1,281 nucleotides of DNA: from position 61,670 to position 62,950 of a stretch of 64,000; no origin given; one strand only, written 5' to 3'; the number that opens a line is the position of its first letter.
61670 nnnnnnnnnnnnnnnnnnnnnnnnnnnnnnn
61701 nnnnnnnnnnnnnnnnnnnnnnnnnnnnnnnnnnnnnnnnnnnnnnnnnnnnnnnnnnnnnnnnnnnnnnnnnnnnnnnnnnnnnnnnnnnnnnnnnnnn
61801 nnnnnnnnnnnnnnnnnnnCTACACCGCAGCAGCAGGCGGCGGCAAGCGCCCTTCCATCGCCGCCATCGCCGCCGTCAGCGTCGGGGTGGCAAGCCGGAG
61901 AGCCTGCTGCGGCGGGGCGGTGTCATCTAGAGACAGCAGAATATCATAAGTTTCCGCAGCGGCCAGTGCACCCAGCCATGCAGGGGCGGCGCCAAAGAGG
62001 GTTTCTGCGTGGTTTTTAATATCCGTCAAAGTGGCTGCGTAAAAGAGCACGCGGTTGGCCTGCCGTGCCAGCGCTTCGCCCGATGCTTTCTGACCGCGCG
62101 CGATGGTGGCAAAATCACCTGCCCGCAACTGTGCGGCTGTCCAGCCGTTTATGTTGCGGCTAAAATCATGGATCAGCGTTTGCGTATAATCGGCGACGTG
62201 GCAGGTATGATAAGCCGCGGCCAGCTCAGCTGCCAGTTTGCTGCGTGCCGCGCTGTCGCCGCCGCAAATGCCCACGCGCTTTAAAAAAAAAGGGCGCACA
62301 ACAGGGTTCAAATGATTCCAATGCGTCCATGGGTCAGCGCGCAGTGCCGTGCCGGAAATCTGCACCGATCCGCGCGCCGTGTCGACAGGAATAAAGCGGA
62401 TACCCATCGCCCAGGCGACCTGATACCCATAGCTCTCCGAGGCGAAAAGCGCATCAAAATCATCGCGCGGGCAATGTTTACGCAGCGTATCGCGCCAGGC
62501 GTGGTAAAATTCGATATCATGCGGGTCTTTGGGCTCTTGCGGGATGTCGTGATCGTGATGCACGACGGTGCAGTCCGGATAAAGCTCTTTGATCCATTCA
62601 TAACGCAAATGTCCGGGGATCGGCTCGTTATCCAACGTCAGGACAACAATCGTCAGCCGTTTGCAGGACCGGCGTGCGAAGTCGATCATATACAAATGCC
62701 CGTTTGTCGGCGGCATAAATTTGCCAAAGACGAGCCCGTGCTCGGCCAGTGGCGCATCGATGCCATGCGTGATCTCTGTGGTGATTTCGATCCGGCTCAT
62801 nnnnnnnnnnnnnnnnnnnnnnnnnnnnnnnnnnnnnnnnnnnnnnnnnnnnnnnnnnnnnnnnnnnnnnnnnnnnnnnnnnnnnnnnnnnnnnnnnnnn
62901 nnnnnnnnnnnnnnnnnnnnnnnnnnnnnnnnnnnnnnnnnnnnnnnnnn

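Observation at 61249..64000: Unusual three-gene operon: SDR reductase fused to an intact NadR kinase domain, then NadR-like NMNAT with a dead kinase P-loop, then a membrane-anchored EndoU-like RNase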

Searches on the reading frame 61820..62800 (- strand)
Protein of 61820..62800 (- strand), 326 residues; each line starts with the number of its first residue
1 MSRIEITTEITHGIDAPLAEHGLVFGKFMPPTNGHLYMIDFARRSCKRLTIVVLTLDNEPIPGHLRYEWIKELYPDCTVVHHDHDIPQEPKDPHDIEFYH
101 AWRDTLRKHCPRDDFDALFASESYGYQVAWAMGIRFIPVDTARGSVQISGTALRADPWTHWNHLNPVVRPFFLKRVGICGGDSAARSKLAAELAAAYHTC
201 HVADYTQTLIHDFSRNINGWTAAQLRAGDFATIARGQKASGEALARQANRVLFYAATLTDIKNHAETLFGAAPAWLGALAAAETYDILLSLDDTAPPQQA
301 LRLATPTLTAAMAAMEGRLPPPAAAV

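Call 4: search_protein_families(library=pfam, proteins=[window:61820-62800:-], max_evalue=1)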
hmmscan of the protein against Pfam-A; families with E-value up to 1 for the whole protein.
window:61820-62800:- (326 aa): 3 families
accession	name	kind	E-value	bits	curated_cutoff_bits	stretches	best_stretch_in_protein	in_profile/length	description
PF13521.12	AAA_28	-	2.1e-07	31.7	27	1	176-312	2-138/164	AAA domain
PF01467.32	CTP_transf_like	-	0.0059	17.2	21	1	24-73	2-57/133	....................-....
PF08218.17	Citrate_ly_lig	-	0.015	15.5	20.9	1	30-72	10-52/182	Citrate lyase ligase C-terminal domain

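Call 5: search_protein_families(library=ncbifam, proteins=[window:61820-62800:-], max_evalue=0.1)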
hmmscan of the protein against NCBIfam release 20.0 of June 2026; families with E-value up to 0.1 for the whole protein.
window:61820-62800:- (326 aa): 4 families
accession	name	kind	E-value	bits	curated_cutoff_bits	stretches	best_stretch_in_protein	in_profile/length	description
TIGR01526.1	nadR_NMN_Atrans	equivalog_domain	5.7e-45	154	341.15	1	20-294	2-278/325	nicotinamide-nucleotide adenylyltransferase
NF005988.0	PRK08099.1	equivalog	6e-23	81.6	201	1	19-254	64-308/411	multifunctional transcriptional regulator/nicotinamide-nucleotide adenylyltransferase/ribosylnicotinamide kinase NadR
TIGR00125.1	cyt_tran_rel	domain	9.8e-08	32.1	27.7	1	22-59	2-40/65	adenylyltransferase/cytidyltransferase family protein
TIGR01510.1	coaD_prev_kdtB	equivalog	0.073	13.1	103.3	0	23-54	3-34/155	pantetheine-phosphate adenylyltransferase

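Call 6: find_encoding_contigs(protein=window:61820-62800:-, flank=10000, max_places=6)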
Protein window:61820-62800:- (326 aa): 1 contig read that carries it; 1 place shown.
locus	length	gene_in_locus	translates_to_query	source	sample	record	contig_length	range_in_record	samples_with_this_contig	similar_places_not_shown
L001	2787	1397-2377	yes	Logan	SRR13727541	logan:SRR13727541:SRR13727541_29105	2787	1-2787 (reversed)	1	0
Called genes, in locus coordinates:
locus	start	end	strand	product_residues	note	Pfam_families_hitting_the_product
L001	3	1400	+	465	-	?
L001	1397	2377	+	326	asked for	PF13521:AAA_28 (weak)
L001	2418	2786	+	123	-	?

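Call 8: find_related_loci(query=window:61820-62800:-, collection=genome_contigs, flank=10000)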
Query window:61820-62800:- (326 aa) in genome_contigs; peptide patterns used: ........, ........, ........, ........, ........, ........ (x = any residue, [..] = any of these).
237 stretches matched a pattern; 2 encode a relative of the query (tblastn E <= 1e-3); 2 distinct loci.
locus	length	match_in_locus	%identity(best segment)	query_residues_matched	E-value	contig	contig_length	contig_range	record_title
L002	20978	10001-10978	90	1-326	0e+0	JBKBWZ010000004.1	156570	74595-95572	MAG: Alphaproteobacteria bacterium isolate 21H_022.bin.44 NODE_107_length_156570_cov_8.739410, whole genome shotgun sequ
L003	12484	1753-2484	26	20-253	7e-15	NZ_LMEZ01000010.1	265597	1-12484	Mycobacterium sp. Root135 contig_8, whole genome shotgun sequence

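Call 10: search_protein_families(library=pfam, proteins=[L002:6630-10004:+, L002:4563-6620:+, L002:3749-4675:+, L002:2425-3078:+, L002:589-1875:+, L002:1707-2543:-, L002:11024-11554:+], max_evalue=0.001)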
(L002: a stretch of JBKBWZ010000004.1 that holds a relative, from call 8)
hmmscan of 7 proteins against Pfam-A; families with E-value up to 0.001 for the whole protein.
L002:6630-10004:+ (1124 aa): 7 families
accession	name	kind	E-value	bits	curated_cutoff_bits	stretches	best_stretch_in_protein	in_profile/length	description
PF00501.34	AMP-binding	-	4.4e-59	200.7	29.9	1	11-322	3-384/384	AMP-binding enzyme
PF07993.18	NAD_binding_4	-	1.4e-43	149.3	20.1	1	581-820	1-258/258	Male sterility protein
PF13521.12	AAA_28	-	1.5e-31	110.3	27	1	949-1103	1-164/164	AAA domain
PF13193.12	AMP-binding_C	-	1.7e-08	35.7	24.5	1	376-446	1-76/76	AMP-binding enzyme C-terminal domain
PF01370.27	Epimerase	-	2.1e-07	31.1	20.9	1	579-774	1-176/240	NAD dependent epimerase/dehydratase family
PF00550.31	PP-binding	-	1.5e-05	25.6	20.8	1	475-533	4-65/67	Phosphopantetheine attachment site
PF04321.23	RmlD_sub_bind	-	0.00012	21.7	27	0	579-851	3-229/287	RmlD substrate binding domain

L002:4563-6620:+ (685 aa): 4 families
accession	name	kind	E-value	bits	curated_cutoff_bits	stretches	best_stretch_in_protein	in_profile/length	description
PF00733.27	Asn_synthase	-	3.2e-76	257.7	21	1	287-668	2-346/354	Asparagine synthase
PF13537.11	GATase_7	-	3.6e-39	134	25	1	93-212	1-122/123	Glutamine amidotransferase domain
PF13522.11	GATase_6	-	6e-36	123.8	27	1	76-207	1-130/130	Glutamine amidotransferase domain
PF12481.13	DUF3700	-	0.00012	22.1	27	1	161-209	126-174/228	Aluminium induced protein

L002:3749-4675:+ (308 aa): 1 family
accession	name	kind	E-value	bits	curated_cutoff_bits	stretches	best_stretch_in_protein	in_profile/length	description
PF08240.17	ADH_N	-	6.7e-24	84.6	23.5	1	24-132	2-104/104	Alcohol dehydrogenase GroES-like domain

L002:2425-3078:+ (217 aa): 0 families

L002:589-1875:+ (428 aa): 2 families
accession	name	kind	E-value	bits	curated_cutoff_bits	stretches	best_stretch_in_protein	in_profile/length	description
PF12704.14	MacB_PCD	-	2.2e-19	71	27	1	33-268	1-206/207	MacB-like periplasmic core domain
PF02687.27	FtsX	-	4.6e-19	69.1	25.5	1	298-420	3-120/120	FtsX-like permease C-terminal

L002:1707-2543:- (278 aa): 0 families

L002:11024-11554:+ (176 aa): 1 family
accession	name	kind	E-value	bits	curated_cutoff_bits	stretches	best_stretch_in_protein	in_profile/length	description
PF14436.11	EndoU_bacteria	-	2.7e-12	47.6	25.3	1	61-162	34-129/129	Bacterial EndoU nuclease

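Call 18: search_solved_structures(query=L002:6630-10004:+, max_evalue=1e-10)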
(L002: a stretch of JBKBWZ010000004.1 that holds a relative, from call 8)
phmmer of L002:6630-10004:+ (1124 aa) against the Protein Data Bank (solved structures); distinct sequences matched with E-value up to 1e-10: 117 (the best 60 are shown).
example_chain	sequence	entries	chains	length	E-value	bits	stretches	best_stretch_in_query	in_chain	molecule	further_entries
6mfz_A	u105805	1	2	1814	6.3e-124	418.5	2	7-517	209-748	Linear gramicidin synthase subunit A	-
9be3_A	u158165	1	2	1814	7.4e-124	418.3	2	7-515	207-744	Linear gramicidin synthase subunit A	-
9meh_A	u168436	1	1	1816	7.4e-124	418.3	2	7-515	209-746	Linear gramicidin synthase subunit A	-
9be4_A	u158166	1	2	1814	2.9e-123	416.3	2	7-515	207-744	Linear gramicidin synthase subunit A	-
6mfy_A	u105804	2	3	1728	8.3e-116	391.6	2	7-517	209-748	Linear gramicidin synthase subunit A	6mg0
9bfd_A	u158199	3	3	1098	4.5e-75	256.8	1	11-507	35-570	Tyrocidine synthase 1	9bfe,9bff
8xjz_C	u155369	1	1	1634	1.4e-74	255.1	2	22-532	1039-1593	Peptide synthetase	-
9bfd_B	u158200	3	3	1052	1.4e-70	241.9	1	13-507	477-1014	Tyrocidine synthase 2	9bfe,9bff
8jbr_A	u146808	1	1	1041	9.5e-68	232.5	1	21-532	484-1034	McyA protein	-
5es5_A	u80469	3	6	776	4.5e-67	230.3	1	7-516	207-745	Linear gramicidin synthetase subunit A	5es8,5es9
6mfx_A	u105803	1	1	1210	1.3e-66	228.8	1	7-517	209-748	Linear gramicidin synthase subunit A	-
6mfw_A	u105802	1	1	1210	1.4e-66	228.6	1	7-517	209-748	Linear gramicidin synthase subunit A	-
4d4g_A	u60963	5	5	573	2.1e-66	228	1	9-489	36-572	APNAA1 | APNA A1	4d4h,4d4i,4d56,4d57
1amu_A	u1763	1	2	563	2.5e-64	221.2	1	123-484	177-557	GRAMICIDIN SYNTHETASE 1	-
5u89_A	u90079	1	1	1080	5.5e-60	206.8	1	4-507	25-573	Amino acid adenylation domain protein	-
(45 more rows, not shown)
